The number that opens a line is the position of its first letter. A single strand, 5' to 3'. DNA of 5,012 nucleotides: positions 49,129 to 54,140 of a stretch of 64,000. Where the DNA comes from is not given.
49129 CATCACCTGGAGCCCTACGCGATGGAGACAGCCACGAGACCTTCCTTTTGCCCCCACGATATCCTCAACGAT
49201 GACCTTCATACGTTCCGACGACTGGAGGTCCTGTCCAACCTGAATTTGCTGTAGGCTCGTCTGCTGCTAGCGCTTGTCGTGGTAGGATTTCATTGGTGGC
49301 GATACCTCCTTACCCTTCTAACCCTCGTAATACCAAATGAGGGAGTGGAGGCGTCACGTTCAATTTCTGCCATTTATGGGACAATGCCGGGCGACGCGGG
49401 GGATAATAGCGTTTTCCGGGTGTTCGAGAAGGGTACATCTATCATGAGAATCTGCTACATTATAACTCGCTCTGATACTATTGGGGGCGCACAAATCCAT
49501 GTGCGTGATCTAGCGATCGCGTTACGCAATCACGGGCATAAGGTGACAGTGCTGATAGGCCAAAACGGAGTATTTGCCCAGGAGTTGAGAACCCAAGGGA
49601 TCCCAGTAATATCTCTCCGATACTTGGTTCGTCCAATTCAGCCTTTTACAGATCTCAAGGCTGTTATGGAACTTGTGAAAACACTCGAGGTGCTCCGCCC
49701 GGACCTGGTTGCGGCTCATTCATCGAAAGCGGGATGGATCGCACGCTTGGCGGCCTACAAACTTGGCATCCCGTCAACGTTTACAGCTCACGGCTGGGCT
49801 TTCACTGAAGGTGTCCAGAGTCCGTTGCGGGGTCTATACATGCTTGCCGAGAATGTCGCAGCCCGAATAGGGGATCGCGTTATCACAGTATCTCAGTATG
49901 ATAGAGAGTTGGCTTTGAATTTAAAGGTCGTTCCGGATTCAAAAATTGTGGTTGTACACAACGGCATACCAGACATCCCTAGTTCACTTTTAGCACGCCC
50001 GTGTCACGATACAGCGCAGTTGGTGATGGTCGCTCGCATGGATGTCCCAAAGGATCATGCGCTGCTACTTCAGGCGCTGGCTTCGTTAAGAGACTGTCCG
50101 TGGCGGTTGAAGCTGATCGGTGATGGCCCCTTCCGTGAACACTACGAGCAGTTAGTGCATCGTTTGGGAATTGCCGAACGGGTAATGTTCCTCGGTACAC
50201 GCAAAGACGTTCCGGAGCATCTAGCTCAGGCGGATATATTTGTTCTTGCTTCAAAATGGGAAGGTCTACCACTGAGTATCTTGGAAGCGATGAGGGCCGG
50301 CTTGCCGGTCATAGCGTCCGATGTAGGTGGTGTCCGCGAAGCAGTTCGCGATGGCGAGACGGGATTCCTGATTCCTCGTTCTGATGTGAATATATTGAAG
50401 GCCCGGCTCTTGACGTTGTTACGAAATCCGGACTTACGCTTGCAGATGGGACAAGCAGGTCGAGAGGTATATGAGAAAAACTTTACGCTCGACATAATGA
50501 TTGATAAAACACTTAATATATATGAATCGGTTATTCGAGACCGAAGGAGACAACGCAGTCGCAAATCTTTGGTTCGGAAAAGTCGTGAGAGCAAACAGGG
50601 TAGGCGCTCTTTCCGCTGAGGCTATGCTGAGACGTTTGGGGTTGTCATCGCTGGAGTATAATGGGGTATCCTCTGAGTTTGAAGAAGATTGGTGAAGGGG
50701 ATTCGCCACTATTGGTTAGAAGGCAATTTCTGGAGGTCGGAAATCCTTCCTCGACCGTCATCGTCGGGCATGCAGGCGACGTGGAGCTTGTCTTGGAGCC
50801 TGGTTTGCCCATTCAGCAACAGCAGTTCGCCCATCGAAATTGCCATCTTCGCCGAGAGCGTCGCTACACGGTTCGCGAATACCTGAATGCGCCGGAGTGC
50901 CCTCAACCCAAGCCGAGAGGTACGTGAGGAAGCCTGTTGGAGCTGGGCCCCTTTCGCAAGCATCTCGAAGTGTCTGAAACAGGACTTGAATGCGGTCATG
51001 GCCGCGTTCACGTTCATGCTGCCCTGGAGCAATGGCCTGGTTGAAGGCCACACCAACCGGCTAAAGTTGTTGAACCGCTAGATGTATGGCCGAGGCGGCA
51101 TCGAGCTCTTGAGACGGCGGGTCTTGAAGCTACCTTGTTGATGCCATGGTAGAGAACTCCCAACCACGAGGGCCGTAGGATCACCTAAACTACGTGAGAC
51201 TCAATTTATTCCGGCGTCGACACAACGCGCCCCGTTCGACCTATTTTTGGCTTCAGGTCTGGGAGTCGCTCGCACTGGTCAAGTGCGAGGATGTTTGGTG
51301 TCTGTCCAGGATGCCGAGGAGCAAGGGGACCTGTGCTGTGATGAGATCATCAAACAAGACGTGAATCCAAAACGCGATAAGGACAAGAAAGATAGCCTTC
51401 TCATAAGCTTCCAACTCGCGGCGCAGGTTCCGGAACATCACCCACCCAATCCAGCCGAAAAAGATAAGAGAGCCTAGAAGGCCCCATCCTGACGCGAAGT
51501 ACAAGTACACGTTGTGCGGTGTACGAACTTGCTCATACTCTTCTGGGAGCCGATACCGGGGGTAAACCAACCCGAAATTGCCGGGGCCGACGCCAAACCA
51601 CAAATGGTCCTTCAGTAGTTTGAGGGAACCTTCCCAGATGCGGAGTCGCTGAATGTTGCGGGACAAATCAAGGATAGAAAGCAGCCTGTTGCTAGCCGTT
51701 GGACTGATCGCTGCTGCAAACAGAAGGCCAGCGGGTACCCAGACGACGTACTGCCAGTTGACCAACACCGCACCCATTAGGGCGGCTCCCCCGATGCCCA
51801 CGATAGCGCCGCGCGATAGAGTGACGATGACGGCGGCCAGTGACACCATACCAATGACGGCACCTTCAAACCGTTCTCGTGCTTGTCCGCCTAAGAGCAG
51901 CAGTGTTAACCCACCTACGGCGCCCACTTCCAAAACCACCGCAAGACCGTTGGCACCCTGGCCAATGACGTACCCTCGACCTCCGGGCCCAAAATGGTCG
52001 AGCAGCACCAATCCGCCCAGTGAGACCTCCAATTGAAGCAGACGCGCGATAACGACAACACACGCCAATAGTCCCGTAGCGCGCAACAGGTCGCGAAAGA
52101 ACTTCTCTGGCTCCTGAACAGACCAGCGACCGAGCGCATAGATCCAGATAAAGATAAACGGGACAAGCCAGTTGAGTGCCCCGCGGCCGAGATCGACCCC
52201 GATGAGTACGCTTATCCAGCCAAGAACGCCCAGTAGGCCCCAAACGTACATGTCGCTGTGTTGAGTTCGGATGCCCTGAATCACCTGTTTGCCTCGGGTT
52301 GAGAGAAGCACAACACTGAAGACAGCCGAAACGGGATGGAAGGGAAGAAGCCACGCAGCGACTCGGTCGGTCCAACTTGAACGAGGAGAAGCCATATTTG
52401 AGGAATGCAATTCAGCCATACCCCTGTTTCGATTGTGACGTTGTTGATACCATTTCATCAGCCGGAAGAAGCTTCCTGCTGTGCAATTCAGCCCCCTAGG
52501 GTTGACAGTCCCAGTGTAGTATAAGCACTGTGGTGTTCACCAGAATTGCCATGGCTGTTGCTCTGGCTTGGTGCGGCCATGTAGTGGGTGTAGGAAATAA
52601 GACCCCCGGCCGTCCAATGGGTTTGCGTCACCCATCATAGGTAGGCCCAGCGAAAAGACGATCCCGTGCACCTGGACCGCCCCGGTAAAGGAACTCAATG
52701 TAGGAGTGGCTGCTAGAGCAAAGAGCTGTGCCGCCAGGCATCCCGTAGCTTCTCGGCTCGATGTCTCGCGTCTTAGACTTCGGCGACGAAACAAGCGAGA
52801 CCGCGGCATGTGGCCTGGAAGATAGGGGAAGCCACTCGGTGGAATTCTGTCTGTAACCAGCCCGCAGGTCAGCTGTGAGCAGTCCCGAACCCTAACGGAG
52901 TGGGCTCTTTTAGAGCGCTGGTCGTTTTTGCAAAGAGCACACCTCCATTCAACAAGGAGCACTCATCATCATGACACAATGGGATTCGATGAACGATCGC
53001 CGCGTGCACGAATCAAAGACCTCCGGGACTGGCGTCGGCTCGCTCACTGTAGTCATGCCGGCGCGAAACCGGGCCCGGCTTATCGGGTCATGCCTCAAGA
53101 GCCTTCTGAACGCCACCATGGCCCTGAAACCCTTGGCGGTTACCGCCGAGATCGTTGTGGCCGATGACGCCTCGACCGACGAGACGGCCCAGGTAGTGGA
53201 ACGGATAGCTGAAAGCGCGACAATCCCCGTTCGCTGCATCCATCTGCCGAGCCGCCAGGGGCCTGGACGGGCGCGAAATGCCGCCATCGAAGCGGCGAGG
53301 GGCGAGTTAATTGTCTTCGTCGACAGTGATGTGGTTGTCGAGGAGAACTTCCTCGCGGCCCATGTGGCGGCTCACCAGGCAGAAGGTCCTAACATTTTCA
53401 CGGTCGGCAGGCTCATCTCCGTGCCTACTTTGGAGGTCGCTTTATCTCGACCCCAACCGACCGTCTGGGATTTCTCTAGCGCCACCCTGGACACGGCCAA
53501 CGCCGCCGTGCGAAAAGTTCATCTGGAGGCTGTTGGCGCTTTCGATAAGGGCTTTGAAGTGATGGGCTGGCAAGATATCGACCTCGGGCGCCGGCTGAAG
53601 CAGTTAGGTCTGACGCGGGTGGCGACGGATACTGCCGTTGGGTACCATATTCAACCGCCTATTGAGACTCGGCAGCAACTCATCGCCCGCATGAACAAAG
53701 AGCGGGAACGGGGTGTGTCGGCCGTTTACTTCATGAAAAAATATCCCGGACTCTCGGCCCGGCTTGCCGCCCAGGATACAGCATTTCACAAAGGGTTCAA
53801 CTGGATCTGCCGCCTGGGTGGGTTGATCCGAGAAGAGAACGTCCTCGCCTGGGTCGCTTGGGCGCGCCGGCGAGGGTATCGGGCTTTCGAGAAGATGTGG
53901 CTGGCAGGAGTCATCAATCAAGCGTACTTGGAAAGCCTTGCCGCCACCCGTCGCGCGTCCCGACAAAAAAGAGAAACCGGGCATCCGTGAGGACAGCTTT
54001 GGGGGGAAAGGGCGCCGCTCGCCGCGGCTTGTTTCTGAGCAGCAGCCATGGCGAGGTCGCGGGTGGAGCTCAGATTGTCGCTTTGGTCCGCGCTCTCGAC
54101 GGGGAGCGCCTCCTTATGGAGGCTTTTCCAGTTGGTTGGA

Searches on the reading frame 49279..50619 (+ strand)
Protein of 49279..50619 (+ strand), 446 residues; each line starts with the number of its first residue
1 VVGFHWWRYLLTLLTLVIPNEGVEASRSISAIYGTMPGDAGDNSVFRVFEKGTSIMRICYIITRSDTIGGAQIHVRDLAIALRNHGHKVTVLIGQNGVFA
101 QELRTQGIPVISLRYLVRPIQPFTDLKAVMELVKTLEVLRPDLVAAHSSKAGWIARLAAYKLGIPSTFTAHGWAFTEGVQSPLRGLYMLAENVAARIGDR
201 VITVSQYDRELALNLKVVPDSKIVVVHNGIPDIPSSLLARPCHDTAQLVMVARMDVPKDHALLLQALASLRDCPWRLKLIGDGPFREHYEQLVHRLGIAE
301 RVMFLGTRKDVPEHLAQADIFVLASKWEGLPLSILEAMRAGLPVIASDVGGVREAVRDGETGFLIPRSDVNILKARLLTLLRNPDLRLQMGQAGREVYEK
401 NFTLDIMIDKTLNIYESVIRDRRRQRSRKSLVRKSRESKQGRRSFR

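Call 26: search_protein_families(library=pfam, proteins=[window:49279-50619:+], max_evalue=0.001)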
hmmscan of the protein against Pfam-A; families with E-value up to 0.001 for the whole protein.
window:49279-50619:+ (446 aa): 7 families
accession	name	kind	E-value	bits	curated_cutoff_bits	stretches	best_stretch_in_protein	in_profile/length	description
PF00534.26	Glycos_transf_1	-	2.3e-39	135.1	26.4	1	245-396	15-171/172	Glycosyl transferases group 1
PF13692.12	Glyco_trans_1_4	-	3.2e-38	131.6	27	1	247-383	3-142/142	Glycosyl transferases group 1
PF13579.12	Glyco_trans_4_4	-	1.4e-29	104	29.7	1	69-229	1-158/158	Glycosyl transferase 4-like domain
PF13439.12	Glyco_transf_4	-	6e-29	101.7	28.5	1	68-230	1-166/170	Glycosyltransferase Family 4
PF20706.3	GT4-conflict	-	4.2e-11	42.9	26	1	217-358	167-322/385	Family 4 Glycosyltransferase in conflict systems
PF13477.12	Glyco_trans_4_2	-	1.1e-10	42.3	23.4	1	71-182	9-118/139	Glycosyl transferase 4-like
PF13524.12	Glyco_trans_1_2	-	2.7e-06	27.9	25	1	262-406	4-137/144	Glycosyl transferase-like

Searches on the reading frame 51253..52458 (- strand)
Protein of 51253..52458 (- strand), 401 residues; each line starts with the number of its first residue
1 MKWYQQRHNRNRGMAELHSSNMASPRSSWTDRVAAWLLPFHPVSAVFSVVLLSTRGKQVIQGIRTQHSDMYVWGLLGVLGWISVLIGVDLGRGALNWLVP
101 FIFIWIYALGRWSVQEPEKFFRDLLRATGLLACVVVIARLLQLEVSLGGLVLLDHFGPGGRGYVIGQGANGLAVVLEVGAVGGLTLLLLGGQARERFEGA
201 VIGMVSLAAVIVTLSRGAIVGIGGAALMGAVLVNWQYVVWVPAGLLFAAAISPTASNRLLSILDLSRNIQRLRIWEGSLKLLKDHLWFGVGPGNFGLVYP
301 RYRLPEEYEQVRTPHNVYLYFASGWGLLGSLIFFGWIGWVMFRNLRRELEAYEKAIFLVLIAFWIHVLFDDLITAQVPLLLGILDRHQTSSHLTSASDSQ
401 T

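Call 26: search_protein_families(library=pfam, proteins=[window:51253-52458:-], max_evalue=0.001)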
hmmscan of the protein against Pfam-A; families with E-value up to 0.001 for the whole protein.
window:51253-52458:- (401 aa): 1 family
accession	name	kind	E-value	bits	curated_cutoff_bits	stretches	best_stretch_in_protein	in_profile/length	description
PF04932.20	Wzy_C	-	2.5e-15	57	31.7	1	205-334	5-149/149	O-Antigen ligase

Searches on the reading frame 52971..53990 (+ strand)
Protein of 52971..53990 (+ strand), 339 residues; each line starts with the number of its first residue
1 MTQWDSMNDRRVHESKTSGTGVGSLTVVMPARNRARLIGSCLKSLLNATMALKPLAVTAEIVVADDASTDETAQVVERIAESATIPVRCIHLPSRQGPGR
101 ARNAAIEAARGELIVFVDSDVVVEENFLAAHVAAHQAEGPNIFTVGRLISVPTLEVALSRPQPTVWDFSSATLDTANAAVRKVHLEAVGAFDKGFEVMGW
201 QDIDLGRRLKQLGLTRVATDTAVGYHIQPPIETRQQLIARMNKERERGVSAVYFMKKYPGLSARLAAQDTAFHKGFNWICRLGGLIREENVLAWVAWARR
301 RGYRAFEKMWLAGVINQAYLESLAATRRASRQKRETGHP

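Call 26: search_protein_families(library=pfam, proteins=[window:52971-53990:+], max_evalue=0.001)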
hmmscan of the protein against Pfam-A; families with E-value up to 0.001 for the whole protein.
window:52971-53990:+ (339 aa): 3 families
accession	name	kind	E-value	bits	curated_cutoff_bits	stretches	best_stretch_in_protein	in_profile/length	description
PF00535.33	Glycos_transf_2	-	4.4e-28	98.8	23.3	1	26-148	1-116/168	Glycosyl transferase family 2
PF13641.12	Glyco_tranf_2_3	-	1.3e-13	51.9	27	1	25-214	3-199/230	Glycosyltransferase like family 2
PF10111.15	Glyco_tranf_2_2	-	3e-07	30.6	27.3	1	59-131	30-102/276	Glycosyltransferase like family 2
